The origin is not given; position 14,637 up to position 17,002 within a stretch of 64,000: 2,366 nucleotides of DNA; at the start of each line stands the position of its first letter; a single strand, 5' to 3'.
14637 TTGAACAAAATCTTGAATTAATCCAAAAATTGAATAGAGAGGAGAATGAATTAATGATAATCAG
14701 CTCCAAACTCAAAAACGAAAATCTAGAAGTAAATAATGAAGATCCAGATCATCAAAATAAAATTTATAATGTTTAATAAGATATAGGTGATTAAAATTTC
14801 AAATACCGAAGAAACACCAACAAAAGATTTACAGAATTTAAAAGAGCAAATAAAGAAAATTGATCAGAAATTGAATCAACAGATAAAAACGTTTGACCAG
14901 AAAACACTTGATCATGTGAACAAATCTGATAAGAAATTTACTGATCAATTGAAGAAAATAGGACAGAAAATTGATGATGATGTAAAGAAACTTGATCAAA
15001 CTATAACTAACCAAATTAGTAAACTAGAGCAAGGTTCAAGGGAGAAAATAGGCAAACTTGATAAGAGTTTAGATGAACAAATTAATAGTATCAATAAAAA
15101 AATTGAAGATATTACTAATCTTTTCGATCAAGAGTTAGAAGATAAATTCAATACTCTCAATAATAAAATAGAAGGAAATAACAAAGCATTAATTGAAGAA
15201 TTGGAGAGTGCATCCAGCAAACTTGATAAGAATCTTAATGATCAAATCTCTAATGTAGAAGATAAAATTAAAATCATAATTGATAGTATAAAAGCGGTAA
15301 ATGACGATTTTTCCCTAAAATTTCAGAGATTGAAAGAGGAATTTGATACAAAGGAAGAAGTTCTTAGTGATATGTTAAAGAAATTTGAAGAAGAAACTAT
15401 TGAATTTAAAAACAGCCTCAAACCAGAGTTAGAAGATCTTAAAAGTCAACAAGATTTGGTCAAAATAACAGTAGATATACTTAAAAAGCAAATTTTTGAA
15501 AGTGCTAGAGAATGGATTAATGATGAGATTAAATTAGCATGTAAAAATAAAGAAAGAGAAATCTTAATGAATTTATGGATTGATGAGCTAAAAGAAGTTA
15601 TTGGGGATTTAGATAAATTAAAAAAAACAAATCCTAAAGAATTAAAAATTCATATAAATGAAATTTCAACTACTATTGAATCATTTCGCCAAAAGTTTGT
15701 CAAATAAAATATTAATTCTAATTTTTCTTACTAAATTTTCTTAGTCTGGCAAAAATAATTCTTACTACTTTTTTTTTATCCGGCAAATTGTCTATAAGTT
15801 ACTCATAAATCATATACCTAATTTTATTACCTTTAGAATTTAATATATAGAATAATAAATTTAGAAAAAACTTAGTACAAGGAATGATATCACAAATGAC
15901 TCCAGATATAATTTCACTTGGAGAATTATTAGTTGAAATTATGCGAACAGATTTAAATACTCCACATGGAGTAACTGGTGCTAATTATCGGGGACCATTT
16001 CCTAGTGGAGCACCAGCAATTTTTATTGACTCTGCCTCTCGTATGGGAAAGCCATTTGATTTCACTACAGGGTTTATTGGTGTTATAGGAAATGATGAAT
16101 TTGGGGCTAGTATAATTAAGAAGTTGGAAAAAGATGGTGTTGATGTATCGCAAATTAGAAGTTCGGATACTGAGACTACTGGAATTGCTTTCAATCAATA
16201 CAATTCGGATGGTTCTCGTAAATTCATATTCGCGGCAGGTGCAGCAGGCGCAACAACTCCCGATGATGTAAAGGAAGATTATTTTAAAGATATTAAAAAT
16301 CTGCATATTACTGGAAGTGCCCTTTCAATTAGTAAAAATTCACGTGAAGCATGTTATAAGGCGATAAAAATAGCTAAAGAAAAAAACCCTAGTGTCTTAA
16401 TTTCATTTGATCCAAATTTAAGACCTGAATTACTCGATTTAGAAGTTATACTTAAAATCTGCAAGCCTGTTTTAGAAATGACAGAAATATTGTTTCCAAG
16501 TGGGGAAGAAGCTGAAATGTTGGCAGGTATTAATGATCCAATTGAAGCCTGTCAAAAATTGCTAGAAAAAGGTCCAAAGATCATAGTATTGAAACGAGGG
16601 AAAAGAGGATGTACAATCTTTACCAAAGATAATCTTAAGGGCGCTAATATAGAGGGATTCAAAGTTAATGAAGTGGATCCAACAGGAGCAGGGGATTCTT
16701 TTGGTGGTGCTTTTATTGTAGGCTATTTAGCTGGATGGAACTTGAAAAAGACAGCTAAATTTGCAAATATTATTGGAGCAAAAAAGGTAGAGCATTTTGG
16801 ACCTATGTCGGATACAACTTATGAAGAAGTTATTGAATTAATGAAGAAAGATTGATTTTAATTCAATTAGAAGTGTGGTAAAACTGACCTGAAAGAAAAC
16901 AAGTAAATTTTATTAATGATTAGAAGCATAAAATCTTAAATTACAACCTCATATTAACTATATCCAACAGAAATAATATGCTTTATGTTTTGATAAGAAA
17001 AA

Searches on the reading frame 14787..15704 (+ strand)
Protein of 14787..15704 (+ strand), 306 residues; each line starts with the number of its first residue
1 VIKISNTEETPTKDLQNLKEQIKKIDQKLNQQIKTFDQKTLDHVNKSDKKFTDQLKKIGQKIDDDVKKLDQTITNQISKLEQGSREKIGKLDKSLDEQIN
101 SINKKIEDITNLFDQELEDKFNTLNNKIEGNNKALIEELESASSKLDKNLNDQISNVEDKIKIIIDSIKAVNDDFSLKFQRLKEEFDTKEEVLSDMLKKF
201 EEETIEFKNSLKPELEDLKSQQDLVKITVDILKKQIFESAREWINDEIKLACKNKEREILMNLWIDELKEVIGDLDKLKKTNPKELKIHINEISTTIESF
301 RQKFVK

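Call 77: search_protein_families(library=pfam, proteins=[window:14787-15704:+], max_evalue=0.001)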
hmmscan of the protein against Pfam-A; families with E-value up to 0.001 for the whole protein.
window:14787-15704:+ (306 aa): 3 families
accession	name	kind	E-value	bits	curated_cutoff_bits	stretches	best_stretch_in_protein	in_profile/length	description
PF01442.23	Apolipoprotein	-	4.3e-10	40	90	1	39-221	4-173/190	Apolipoprotein A1/A4/E domain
PF14643.11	DUF4455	-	5e-06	25.8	30.4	1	13-201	248-427/469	Domain of unknown function (DUF4455)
PF04513.17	Baculo_PEP_C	-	6e-06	26.8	38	1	90-174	38-121/140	Baculovirus polyhedron envelope protein, PEP, C terminus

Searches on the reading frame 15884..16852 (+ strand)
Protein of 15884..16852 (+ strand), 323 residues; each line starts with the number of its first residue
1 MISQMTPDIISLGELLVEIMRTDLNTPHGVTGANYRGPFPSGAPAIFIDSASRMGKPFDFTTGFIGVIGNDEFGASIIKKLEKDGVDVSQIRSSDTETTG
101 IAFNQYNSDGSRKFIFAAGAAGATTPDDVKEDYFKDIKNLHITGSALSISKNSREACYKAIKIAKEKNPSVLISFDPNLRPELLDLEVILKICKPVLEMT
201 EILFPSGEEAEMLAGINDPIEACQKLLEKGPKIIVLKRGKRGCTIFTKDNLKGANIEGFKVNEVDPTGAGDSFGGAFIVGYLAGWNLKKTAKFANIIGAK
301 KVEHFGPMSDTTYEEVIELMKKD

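Call 77: search_protein_families(library=pfam, proteins=[window:15884-16852:+], max_evalue=0.001)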
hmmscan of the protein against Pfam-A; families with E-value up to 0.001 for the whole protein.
window:15884-16852:+ (323 aa): 2 families
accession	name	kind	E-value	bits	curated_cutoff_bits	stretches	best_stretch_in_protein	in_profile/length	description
PF00294.29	PfkB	-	2.1e-50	172.2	25.8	1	11-309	6-297/302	pfkB family carbohydrate kinase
PF08543.17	Phos_pyr_kin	-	0.00085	19.2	27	0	182-293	102-223/246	Phosphomethylpyrimidine kinase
